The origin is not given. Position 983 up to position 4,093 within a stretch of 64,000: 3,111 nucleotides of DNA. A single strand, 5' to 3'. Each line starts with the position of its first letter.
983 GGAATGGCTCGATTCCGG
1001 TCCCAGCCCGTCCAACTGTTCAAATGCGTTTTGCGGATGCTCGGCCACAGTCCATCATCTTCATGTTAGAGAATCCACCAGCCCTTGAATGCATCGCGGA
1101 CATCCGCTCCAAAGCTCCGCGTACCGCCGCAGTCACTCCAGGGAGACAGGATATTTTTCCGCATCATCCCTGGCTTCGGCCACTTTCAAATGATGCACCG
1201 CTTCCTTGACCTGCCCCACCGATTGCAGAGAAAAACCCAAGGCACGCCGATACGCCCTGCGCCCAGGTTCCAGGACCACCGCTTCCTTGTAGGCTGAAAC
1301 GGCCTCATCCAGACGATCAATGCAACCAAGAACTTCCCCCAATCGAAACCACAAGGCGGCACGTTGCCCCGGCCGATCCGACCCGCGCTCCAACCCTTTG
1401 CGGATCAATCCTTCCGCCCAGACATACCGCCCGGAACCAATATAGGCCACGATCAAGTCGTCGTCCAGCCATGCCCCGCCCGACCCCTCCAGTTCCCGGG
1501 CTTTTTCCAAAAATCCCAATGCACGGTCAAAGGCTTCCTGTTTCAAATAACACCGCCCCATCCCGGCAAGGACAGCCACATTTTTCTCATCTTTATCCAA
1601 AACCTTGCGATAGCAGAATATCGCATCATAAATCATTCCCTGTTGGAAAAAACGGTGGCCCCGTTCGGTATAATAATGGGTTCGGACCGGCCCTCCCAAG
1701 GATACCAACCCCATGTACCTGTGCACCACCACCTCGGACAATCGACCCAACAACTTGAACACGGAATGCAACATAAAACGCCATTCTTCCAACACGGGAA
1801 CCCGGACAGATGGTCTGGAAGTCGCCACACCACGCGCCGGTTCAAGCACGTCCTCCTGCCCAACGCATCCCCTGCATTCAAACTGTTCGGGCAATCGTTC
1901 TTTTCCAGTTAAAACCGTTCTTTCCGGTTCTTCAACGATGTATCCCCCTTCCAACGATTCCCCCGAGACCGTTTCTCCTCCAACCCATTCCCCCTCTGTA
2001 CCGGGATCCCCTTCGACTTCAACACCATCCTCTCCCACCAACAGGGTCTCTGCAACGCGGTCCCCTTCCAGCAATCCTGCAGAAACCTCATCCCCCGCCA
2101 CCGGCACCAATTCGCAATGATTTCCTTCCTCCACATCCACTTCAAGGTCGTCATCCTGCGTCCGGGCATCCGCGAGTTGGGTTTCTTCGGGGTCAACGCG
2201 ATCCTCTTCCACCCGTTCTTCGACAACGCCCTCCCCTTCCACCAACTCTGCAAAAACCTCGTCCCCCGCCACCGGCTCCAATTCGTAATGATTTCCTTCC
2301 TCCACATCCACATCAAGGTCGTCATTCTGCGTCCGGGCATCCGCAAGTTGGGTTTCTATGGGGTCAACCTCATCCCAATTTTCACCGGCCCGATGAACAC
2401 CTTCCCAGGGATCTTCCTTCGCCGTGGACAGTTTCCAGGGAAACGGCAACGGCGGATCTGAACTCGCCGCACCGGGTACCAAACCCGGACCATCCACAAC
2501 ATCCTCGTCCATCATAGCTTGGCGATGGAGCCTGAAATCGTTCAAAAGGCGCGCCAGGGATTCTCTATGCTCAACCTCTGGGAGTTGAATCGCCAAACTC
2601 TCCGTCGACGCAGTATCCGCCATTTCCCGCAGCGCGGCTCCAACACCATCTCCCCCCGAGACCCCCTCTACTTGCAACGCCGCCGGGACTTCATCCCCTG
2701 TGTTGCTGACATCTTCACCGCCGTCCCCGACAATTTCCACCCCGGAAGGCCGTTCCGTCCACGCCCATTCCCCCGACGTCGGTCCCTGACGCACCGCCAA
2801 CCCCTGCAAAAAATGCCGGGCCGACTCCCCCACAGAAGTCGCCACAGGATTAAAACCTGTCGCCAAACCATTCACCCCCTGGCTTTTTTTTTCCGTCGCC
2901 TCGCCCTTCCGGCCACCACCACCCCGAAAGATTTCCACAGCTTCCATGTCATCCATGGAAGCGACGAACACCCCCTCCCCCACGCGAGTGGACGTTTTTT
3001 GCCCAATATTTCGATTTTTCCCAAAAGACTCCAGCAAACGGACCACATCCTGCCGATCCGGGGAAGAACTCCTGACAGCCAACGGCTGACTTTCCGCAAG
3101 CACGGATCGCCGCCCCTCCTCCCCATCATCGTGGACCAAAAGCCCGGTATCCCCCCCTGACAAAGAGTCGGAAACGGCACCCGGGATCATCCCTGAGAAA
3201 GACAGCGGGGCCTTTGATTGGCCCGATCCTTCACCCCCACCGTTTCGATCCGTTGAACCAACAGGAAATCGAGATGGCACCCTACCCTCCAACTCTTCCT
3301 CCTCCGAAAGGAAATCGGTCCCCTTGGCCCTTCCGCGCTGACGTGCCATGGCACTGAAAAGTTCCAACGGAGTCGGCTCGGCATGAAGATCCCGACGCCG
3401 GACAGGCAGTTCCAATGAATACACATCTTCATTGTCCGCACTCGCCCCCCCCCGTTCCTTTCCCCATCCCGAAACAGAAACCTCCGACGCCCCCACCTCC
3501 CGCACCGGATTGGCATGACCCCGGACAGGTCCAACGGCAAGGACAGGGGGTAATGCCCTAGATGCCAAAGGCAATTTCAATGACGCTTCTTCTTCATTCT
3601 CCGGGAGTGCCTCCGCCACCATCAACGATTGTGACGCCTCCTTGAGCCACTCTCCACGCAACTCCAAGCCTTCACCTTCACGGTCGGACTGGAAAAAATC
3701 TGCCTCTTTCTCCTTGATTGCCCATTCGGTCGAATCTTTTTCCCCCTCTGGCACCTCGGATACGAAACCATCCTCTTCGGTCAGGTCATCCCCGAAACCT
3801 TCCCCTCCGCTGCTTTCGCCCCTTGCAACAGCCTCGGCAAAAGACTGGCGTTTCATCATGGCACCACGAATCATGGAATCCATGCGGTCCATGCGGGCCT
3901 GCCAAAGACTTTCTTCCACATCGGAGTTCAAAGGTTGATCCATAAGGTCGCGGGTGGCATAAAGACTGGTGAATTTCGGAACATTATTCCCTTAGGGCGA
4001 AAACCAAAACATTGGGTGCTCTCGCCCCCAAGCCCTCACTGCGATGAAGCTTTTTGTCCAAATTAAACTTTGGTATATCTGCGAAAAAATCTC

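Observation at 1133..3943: Giant MamA paralogue: ~700-aa acidic low-complexity region fused to a MamA-like TPR module, sitting where MamJ-type functions might be expected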

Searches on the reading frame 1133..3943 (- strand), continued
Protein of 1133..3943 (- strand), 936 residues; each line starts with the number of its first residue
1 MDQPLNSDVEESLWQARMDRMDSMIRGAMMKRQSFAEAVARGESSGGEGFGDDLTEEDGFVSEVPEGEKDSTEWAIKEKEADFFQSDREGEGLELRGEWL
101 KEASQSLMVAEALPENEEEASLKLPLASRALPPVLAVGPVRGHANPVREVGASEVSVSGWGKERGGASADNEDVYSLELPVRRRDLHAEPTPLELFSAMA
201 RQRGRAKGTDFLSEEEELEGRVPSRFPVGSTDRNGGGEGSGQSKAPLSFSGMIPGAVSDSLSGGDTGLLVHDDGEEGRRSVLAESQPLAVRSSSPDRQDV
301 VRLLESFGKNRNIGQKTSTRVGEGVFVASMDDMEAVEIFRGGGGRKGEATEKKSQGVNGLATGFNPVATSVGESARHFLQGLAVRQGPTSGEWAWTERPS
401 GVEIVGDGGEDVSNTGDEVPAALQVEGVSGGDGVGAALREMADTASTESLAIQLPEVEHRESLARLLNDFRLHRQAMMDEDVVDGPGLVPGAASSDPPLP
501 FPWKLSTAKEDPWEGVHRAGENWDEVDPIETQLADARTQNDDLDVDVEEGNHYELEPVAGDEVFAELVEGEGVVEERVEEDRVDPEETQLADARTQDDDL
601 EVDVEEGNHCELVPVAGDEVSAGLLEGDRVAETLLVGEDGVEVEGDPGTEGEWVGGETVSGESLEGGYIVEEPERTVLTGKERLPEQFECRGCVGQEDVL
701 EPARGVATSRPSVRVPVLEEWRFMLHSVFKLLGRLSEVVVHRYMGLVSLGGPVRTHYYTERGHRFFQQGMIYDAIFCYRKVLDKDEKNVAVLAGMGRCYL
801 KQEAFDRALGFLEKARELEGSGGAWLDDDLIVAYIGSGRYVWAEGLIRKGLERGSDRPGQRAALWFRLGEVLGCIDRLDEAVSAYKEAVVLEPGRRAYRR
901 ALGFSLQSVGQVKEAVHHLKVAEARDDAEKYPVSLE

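Call 61: find_encoding_contigs(protein=P0032, flank=8000, max_places=2)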
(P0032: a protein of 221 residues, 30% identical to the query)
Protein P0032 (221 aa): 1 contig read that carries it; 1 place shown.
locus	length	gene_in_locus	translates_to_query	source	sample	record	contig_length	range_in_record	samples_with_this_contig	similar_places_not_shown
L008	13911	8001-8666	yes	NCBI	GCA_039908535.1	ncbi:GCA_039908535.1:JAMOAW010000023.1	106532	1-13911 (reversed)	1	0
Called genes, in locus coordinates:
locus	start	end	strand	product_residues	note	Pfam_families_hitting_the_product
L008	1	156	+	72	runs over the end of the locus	PF26391:MamI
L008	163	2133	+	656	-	PF00089:Trypsin, PF13365:Trypsin_2, PF18509:MCR, PF13180:PDZ_2, PF17820:PDZ_6 (weak), PF00595:PDZ, PF17820:PDZ_6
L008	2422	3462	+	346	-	PF06723:MreB_Mbl, PF25229:Salactin (weak), PF00022:Actin, PF14450:FtsA (faint)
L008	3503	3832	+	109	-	PF09685:MamF_MmsF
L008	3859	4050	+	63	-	PF06305:LapA_dom (weak)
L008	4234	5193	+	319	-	PF01545:Cation_efflux, PF16916:ZT_dimer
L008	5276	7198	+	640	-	PF00089:Trypsin, PF13365:Trypsin_2, PF01925:TauE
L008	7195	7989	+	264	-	PF17820:PDZ_6 (weak), PF18509:MCR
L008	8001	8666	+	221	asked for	PF12895:ANAPC3 (weak), PF14559:TPR_19 (weak), PF25062:ARM_TT21_N, PF00515:TPR_1 (weak), PF07719:TPR_2 (weak), PF13414:TPR_11 (weak), PF13432:TPR_16, PF14559:TPR_19, +15 more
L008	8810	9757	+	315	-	PF04011:LemA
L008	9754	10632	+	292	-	PF01545:Cation_efflux, PF16916:ZT_dimer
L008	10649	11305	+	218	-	PF26390:MamS_MamX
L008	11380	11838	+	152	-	PF18509:MCR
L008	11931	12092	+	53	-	-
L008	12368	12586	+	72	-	-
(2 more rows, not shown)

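Call 62: fold_search(model_id=the predicted structure, library=pdb)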
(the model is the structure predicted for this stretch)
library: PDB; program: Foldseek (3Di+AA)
matches with E <= 10: 1634; with E <= 0.001: 528
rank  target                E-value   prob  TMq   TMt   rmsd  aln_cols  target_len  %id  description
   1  3as5_A                6.5e-10  1.00  0.17  0.79   2.8       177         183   28  MamA AMB-1 P212121 (released 2011-07-20)
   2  3ash_A                1.2e-09  1.00  0.16  0.76   3.4       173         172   29  MamA D159K mutant 1 (released 2011-07-20)
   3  3asg_B                1.8e-09  1.00  0.17  0.86   2.4       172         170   28  MamA D159K mutant 2 (released 2011-07-20)
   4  3asf_A                2.2e-09  1.00  0.17  0.85   2.6       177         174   28  MamA MSR-1 C2 (released 2011-07-20)
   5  3asg_A                2.6e-09  1.00  0.17  0.79   2.7       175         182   28  MamA D159K mutant 2 (released 2011-07-20)
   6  3as8                  3.2e-09  1.00  0.18  0.78   3.9       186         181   27  MamA MSR-1 P41212 (released 2011-07-20)
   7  3vtx_B                3.4e-09  1.00  0.18  0.84   3.2       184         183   24  Crystal structure of MamA protein (released 2012-10-31)
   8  3as4                  5.0e-09  1.00  0.17  0.81   2.9       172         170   28  MamA AMB-1 C2221 (released 2011-07-20)
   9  3vty_A                5.3e-09  1.00  0.18  0.87   2.5       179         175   24  Crystal structure of MamA (released 2012-10-31)
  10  9qhc_B                5.5e-09  1.00  0.19  0.60   7.2       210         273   26  Crystal structure of 8-repeat CTPR protein with eliminated coordination sites (released 2025-10-22)
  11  3vty_C                5.8e-09  1.00  0.18  0.88   2.5       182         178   24  Crystal structure of MamA (released 2012-10-31)
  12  3vtx_A                6.2e-09  1.00  0.18  0.85   3.2       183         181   24  Crystal structure of MamA protein (released 2012-10-31)
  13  8chy                  6.5e-09  1.00  0.18  0.58   2.6       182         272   27  Crystal structure of an 8-repeat consensus TPR superhelix with Zinc. (released 2024-02-21)
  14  3as5_B                9.5e-09  1.00  0.17  0.86   2.4       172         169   28  MamA AMB-1 P212121 (released 2011-07-20)
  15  3asf_B                1.6e-08  1.00  0.16  0.76   3.5       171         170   29  MamA MSR-1 C2 (released 2011-07-20)
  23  4xi0_F                8.1e-08  1.00  0.18  0.91   2.4       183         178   17  MamA 41-end from Desulfovibrio magneticus RS-1 (released 2015-08-19)
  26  4xi0_A                1.1e-07  1.00  0.18  0.91   2.4       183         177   17  MamA 41-end from Desulfovibrio magneticus RS-1 (released 2015-08-19)
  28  4xi0_B                1.3e-07  1.00  0.18  0.91   1.7       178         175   17  MamA 41-end from Desulfovibrio magneticus RS-1 (released 2015-08-19)
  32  4xi0_D                2.4e-07  1.00  0.18  0.90   1.7       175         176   17  MamA 41-end from Desulfovibrio magneticus RS-1 (released 2015-08-19)
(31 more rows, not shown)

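Call 77: find_related_loci(query=A1, collection=metagenome_contigs, flank=6000)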
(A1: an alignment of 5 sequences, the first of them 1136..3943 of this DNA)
Query A1 (936 aa) in metagenome_contigs; peptide patterns used: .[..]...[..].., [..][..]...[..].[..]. (x = any residue, [..] = any of these).
118 stretches matched a pattern, but none encodes a relative of the query by tblastn (E <= 1e-3).

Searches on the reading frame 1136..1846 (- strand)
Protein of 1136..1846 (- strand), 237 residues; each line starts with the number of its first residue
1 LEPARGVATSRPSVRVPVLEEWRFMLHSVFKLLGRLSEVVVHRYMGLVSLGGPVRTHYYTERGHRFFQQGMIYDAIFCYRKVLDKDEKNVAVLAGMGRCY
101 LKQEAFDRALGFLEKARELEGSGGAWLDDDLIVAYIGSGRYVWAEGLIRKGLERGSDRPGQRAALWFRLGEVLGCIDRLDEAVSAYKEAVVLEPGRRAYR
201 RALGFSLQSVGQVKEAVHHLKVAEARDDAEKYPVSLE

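Call 9: find_homologous_proteins(query=window:1136-1846:-, max_evalue=0.001)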
Query window:1136-1846:-: 3663 candidates shared short words with the query, none scored E <= 0.001.

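Call 64: find_homologous_proteins(query=A2, max_evalue=1e-10)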
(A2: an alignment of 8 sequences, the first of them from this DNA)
Query A2 (8 sequences) (231 aa, profile of the alignment): 16 proteins with E <= 1e-10 among 8000 candidates.
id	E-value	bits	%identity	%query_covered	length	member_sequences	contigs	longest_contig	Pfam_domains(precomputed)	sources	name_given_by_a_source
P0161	1.1e-22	99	24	24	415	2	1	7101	PF09976.16,PF25060.1,PF13414.13,PF12569.15,PF13374.13,PF24575.2,PF25068.3,PF00515.35,PF13424.13,PF13429.13,PF14561.13,PF07719.24,PF13174.13,PF20308.5,PF25063.1,PF13431.13,PF23914.2,PF25062.2,PF07720.19,PF25058.2,PF23300.4,PF13176.13,PF13428.13,PF25064.2,PF14559.13,PF13371.13,PF12895.14,PF21033.5,PF1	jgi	-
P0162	1.6e-20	91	28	52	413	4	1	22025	PF09976.16,PF16068.11,PF13414.13,PF23241.2,PF13374.13,PF07721.21,PF24575.2,PF25068.3,PF00515.35,PF13424.13,PF13429.13,PF14561.13,PF07719.24,PF13174.13,PF25063.1,PF14853.13,PF13431.13,PF23914.2,PF25062.2,PF25058.2,PF13176.13,PF13428.13,PF25064.2,PF14559.13,PF13371.13,PF12895.14,PF21033.5,PF13432.13,P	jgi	-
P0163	2.9e-18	84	28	63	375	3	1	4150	PF13431.13,PF23914.2,PF25060.1,PF25062.2,PF13414.13,PF21545.4,PF13176.13,PF13428.13,PF14559.13,PF24575.2,PF13371.13,PF00515.35,PF12895.14,PF13424.13,PF21033.5,PF13432.13,PF13429.13,PF13181.13,PF14561.13,PF07719.24,PF13174.13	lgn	-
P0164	2.6e-16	78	29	66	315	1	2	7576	PF03704.24,PF13431.13,PF23914.2,PF13414.13,PF13176.13,PF13428.13,PF13374.13,PF14559.13,PF24575.2,PF13371.13,PF00515.35,PF13424.13,PF21033.5,PF13432.13,PF13181.13,PF07719.24,PF13174.13,PF20308.5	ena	-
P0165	1.5e-15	75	31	66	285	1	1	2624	PF03704.24,PF13431.13,PF23914.2,PF13414.13,PF13176.13,PF13428.13,PF13374.13,PF14559.13,PF24575.2,PF13371.13,PF00515.35,PF13424.13,PF13432.13,PF13181.13,PF07719.24,PF13174.13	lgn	-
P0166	1.1e-13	69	32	61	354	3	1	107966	PF25063.1,PF13431.13,PF23914.2,PF25060.1,PF13414.13,PF13176.13,PF13428.13,PF25064.2,PF13374.13,PF07721.21,PF14559.13,PF24575.2,PF13371.13,PF00515.35,PF12895.14,PF13424.13,PF13432.13,PF13181.13,PF07719.24,PF13174.13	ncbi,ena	-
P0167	1.3e-13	69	25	68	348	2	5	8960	PF13431.13,PF23914.2,PF25060.1,PF13414.13,PF13176.13,PF13428.13,PF07721.21,PF14559.13,PF13371.13,PF00515.35,PF12895.14,PF13424.13,PF21033.5,PF13432.13,PF13181.13,PF07719.24,PF13174.13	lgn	-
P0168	2.1e-12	65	23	74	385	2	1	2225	PF25063.1,PF13431.13,PF23914.2,PF13414.13,PF13176.13,PF13428.13,PF25064.2,PF14559.13,PF24575.2,PF13371.13,PF17874.8,PF00515.35,PF12895.14,PF13424.13,PF21033.5,PF13432.13,PF13429.13,PF13181.13,PF14561.13,PF07719.24,PF13174.13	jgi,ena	-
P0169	3.0e-12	64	33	44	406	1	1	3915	PF13431.13,PF23914.2,PF13414.13,PF13176.13,PF13428.13,PF14559.13,PF13371.13,PF00515.35,PF12895.14,PF13424.13,PF13432.13,PF13181.13,PF07719.24,PF13174.13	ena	-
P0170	1.7e-11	62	39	12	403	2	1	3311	PF13431.13,PF23914.2,PF13414.13,PF13176.13,PF13428.13,PF14559.13,PF13371.13,PF00515.35,PF12895.14,PF13424.13,PF13432.13,PF13181.13,PF07719.24,PF13174.13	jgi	jgi:tetratricopeptide (TPR) repeat protein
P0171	2.0e-11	62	39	12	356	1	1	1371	PF13431.13,PF23914.2,PF13414.13,PF13176.13,PF13428.13,PF14559.13,PF24575.2,PF13371.13,PF00515.35,PF12895.14,PF13424.13,PF13432.13,PF13181.13,PF14561.13,PF07719.24,PF13174.13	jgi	jgi:tetratricopeptide (TPR) repeat protein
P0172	2.1e-11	62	23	79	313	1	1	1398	PF25063.1,PF13431.13,PF23914.2,PF25062.2,PF13414.13,PF13176.13,PF13428.13,PF25064.2,PF13374.13,PF14559.13,PF24575.2,PF13371.13,PF00515.35,PF12895.14,PF13424.13,PF21033.5,PF13432.13,PF13429.13,PF13181.13,PF01239.29,PF07719.24,PF13174.13,PF20308.5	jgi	jgi:tetratricopeptide (TPR) repeat protein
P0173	2.4e-11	61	31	24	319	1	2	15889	PF25060.1,PF13414.13,PF13620.13,PF17210.10,PF13374.13,PF24575.2,PF00515.35,PF13424.13,PF14561.13,PF07719.24,PF13174.13,PF20308.5,PF25063.1,PF13431.13,PF23914.2,PF25062.2,PF17802.8,PF13176.13,PF13428.13,PF14559.13,PF13715.13,PF13371.13,PF12895.14,PF21033.5,PF13432.13,PF13181.13,PF22904.4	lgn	-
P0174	3.8e-11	61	28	74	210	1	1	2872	PF13431.13,PF23914.2,PF13414.13,PF13176.13,PF13428.13,PF13374.13,PF14559.13,PF24575.2,PF13371.13,PF00515.35,PF12895.14,PF13424.13,PF21033.5,PF13432.13,PF13181.13,PF14561.13,PF07719.24,PF13174.13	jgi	jgi:adenylate cyclase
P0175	5.1e-11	60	40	13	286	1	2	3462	PF03704.24,PF13431.13,PF09976.16,PF23914.2,PF13414.13,PF21545.4,PF01535.27,PF13176.13,PF13428.13,PF13374.13,PF07721.21,PF14559.13,PF13371.13,PF00515.35,PF12895.14,PF13424.13,PF21033.5,PF13432.13,PF13181.13,PF12968.14,PF07719.24,PF13174.13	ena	-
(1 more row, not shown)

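Call 79: find_related_loci(query=A3, collection=metagenome_contigs, flank=6000)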
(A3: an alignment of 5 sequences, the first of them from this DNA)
Query A3 (231 aa) in metagenome_contigs; peptide patterns used: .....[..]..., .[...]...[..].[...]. (x = any residue, [..] = any of these).
600 stretches matched a pattern (row limit reached: there are more); 15 encode a relative of the query (tblastn E <= 1e-3); 15 distinct loci.
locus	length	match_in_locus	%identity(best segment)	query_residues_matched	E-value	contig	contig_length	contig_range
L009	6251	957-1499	22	25-211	6e-9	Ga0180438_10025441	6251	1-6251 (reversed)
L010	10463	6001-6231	38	141-217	4e-8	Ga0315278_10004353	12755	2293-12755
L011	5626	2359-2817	21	68-217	4e-8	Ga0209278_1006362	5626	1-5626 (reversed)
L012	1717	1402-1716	35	89-201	4e-8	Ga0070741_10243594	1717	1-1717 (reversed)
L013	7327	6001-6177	42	157-215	1e-7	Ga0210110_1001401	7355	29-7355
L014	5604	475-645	44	161-217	2e-7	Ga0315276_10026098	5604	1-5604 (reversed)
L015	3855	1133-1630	26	47-217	3e-7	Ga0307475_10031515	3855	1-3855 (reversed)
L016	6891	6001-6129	51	175-217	6e-7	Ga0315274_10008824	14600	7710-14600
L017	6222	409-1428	26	62-217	8e-7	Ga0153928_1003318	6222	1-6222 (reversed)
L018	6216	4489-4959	24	56-217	1e-6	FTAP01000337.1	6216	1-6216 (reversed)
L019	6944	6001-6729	26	47-226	3e-6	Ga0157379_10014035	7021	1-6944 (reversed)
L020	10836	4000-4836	33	64-217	7e-6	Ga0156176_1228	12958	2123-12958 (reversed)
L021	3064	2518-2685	36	161-216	6e-6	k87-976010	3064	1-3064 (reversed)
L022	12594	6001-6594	23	55-222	9e-6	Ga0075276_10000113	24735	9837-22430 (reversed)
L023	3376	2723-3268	28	38-230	2e-5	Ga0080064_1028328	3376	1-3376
